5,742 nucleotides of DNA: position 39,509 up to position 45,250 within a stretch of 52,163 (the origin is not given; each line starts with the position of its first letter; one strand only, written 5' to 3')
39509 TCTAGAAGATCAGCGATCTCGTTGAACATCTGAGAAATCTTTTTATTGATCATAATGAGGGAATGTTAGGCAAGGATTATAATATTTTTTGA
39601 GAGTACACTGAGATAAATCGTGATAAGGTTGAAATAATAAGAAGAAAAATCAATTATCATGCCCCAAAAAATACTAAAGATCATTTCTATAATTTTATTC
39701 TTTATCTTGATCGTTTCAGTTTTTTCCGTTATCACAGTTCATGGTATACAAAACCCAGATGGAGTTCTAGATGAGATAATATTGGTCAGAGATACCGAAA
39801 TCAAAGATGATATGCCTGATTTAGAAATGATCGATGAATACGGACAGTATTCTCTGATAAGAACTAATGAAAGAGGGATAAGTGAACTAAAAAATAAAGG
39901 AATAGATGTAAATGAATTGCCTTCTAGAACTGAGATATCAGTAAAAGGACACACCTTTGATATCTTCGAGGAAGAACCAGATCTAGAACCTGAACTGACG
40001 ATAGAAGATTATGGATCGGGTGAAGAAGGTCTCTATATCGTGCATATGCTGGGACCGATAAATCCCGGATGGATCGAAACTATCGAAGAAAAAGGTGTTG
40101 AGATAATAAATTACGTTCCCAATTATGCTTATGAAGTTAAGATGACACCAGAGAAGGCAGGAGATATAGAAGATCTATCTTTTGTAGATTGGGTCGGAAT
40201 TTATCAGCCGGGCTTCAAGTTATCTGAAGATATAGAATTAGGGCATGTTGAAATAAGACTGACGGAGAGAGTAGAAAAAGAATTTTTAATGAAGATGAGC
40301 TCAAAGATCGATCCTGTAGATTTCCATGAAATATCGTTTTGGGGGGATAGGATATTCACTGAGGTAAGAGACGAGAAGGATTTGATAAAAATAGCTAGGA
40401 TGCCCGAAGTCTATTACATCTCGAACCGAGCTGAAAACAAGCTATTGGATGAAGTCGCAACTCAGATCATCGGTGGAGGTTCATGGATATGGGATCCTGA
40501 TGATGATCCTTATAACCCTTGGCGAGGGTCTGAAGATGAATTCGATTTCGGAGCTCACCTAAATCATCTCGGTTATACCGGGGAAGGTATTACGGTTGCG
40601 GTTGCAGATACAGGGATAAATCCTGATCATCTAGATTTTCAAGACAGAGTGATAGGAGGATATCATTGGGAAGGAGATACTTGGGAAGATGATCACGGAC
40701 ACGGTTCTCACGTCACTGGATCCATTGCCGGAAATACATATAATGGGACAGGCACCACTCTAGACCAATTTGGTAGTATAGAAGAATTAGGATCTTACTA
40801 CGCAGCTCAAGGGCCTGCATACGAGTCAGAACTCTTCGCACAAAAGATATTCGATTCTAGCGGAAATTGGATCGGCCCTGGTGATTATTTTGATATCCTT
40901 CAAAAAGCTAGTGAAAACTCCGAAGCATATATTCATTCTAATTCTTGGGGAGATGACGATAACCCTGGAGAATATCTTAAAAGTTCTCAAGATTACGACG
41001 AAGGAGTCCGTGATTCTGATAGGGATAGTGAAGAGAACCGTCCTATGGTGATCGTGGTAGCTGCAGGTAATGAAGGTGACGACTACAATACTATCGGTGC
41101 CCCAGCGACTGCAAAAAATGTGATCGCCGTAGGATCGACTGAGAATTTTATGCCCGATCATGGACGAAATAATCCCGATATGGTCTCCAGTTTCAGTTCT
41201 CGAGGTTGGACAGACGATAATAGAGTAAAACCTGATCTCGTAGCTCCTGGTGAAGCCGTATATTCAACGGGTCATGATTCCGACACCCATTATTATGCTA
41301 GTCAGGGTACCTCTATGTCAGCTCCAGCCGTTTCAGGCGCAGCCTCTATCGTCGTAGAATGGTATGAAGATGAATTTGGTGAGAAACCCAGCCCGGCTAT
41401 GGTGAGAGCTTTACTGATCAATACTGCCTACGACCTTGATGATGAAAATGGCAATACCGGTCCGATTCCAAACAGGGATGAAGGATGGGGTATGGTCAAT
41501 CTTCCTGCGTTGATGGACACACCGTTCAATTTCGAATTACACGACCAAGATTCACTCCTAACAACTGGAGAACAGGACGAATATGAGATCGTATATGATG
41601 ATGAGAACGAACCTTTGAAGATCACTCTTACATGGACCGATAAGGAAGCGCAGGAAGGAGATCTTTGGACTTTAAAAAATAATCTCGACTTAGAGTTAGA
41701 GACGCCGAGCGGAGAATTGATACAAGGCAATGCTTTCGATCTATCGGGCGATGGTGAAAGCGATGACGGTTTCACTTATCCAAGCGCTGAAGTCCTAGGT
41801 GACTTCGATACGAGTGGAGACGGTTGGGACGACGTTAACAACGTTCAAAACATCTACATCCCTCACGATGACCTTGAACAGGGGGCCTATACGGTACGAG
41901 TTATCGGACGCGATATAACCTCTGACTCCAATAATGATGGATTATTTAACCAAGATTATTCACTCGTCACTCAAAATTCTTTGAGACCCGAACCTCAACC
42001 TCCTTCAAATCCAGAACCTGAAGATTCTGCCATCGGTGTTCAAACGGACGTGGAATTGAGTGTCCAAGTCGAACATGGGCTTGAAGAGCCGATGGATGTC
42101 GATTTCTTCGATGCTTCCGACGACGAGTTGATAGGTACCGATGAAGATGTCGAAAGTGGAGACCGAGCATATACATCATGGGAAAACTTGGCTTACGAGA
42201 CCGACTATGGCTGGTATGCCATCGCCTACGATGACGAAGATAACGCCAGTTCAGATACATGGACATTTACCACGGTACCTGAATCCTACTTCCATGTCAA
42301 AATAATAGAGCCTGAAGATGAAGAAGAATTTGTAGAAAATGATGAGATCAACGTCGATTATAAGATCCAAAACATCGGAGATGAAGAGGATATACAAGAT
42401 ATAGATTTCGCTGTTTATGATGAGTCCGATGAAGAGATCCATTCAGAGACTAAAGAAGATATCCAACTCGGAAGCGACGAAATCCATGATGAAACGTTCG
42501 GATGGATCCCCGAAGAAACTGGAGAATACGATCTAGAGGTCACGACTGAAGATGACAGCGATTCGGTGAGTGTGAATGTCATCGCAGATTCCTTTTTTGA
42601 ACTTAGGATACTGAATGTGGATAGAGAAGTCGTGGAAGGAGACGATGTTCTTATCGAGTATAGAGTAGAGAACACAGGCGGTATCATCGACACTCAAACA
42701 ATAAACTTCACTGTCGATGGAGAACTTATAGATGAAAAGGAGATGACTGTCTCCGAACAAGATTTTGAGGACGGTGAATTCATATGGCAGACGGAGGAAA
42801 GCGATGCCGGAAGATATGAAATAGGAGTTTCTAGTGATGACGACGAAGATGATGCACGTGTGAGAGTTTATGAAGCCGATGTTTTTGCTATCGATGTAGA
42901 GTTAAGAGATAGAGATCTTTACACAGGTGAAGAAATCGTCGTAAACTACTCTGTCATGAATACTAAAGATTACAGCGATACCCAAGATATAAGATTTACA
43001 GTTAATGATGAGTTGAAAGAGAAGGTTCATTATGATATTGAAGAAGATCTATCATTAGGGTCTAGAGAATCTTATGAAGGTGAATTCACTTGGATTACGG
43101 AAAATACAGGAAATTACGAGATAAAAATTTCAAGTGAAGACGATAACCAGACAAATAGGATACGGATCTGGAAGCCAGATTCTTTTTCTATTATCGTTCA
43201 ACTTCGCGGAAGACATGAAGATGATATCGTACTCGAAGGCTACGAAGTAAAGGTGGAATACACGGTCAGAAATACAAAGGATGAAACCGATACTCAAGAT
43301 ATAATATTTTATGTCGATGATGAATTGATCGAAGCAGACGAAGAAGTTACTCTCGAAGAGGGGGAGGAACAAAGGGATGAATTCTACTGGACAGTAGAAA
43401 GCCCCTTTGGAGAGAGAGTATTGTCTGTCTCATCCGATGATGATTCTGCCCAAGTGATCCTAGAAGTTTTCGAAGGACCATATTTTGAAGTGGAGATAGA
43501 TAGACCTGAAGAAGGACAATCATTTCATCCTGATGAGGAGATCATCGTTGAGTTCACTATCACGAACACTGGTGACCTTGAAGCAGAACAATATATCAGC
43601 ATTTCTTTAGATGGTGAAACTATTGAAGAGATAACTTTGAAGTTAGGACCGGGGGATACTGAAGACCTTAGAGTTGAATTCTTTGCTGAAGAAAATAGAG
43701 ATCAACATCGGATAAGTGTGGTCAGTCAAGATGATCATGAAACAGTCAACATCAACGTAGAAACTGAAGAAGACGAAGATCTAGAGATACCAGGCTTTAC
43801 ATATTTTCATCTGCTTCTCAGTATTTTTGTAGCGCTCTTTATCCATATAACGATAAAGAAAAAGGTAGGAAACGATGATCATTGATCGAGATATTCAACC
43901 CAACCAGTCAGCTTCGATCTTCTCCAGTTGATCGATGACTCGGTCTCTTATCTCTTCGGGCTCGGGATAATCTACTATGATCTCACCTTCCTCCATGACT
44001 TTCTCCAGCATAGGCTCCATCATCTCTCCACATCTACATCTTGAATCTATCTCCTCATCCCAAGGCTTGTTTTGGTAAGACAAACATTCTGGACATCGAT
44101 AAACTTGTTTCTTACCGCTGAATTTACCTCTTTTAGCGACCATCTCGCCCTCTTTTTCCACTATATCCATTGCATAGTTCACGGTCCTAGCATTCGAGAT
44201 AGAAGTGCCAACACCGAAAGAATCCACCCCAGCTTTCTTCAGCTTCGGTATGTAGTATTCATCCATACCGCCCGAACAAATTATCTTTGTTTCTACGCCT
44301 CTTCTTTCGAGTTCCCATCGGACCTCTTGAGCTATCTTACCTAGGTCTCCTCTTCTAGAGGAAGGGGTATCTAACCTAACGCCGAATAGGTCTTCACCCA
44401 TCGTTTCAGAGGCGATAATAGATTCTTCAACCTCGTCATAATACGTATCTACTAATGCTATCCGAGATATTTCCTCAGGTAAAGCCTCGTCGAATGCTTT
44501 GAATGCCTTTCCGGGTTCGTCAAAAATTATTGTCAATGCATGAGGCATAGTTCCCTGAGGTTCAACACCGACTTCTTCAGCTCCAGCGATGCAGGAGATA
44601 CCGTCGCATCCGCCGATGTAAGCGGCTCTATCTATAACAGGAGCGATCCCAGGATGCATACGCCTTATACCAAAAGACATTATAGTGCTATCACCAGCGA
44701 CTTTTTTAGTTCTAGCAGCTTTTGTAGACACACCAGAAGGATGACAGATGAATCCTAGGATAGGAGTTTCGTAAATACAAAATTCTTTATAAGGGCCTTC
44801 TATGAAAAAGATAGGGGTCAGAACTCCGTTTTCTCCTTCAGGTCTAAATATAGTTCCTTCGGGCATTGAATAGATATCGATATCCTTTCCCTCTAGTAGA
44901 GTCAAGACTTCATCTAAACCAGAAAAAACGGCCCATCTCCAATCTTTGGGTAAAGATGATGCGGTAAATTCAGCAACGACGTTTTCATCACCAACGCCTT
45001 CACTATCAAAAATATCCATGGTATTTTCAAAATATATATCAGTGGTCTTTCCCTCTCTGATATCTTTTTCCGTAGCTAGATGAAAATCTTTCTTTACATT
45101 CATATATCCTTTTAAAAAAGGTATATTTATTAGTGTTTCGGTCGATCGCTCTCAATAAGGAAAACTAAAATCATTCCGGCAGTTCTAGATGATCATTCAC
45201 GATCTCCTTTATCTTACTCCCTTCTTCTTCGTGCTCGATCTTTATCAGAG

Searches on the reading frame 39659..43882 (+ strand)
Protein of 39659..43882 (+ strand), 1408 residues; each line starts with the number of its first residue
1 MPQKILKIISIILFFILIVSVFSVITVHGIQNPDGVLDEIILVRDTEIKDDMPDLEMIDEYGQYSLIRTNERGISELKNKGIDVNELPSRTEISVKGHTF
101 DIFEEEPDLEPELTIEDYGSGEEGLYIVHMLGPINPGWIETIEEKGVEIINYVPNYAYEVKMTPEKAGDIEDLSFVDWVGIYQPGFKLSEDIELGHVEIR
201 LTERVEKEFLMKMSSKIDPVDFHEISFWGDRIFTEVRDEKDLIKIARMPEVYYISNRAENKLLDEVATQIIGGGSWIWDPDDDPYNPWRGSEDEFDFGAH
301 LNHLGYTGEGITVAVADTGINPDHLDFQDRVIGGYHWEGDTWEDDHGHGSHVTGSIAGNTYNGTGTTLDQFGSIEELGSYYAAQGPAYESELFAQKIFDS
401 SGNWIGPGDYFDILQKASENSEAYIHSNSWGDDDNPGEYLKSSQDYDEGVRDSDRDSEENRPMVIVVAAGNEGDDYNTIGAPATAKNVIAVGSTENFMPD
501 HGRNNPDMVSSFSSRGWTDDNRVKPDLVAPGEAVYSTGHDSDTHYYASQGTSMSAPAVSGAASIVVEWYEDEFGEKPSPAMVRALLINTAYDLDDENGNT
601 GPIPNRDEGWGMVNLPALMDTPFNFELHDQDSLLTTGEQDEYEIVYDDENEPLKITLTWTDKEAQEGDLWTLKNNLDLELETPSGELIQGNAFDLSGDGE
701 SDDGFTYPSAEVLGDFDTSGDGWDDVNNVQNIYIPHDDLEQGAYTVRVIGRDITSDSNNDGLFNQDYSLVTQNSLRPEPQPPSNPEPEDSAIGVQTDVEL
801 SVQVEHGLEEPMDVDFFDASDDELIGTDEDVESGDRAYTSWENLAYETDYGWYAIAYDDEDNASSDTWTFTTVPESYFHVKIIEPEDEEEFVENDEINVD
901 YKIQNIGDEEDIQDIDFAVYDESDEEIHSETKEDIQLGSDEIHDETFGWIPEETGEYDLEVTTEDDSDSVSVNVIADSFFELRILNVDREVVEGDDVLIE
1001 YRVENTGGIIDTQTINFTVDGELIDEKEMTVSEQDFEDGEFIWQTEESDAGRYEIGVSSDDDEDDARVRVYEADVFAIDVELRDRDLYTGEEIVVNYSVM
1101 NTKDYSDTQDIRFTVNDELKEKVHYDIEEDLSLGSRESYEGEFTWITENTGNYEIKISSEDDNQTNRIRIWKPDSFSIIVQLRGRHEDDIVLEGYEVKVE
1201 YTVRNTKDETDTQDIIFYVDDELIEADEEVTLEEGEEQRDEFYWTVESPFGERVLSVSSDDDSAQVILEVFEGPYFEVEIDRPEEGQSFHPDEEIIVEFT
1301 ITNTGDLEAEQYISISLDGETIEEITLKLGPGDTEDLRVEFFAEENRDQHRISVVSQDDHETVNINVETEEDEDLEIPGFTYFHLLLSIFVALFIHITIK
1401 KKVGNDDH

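Call 70: search_protein_families(library=pfam, proteins=[window:39659-43882:+], max_evalue=0.00001)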
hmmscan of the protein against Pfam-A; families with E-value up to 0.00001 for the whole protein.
window:39659-43882:+ (1408 aa): 2 families
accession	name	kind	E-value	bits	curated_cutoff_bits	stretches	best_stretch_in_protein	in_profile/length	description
PF00082.27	Peptidase_S8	-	6.3e-49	167.3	21.8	1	308-611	1-288/288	Subtilase family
PF07705.17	CARDB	-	3.9e-22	78.8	22.7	0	887-967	11-87/101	CARDB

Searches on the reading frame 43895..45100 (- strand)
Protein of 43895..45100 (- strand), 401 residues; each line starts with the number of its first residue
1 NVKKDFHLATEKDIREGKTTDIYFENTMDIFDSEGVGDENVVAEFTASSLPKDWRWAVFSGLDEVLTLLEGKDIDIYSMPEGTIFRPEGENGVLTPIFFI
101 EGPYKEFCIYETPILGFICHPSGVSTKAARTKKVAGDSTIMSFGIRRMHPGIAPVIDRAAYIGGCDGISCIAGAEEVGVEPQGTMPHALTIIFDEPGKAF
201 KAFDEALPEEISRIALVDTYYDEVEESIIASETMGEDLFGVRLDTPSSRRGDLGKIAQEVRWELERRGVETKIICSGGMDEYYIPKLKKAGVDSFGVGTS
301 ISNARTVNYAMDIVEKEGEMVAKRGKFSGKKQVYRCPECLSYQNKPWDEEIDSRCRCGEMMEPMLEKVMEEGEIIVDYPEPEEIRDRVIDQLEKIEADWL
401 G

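Call 70: search_protein_families(library=pfam, proteins=[window:43895-45100:-], max_evalue=0.00001)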
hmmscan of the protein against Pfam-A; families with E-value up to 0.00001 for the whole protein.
window:43895-45100:- (401 aa): 2 families
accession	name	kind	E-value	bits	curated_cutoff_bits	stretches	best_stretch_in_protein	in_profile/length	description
PF02749.22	QRPTase_N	-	1.1e-20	74.1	27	1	21-122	1-82/82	Quinolinate phosphoribosyl transferase, N-terminal domain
PF01729.25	QRPTase_C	-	5.1e-17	62.6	23.1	1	124-311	1-168/169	Quinolinate phosphoribosyl transferase, C-terminal domain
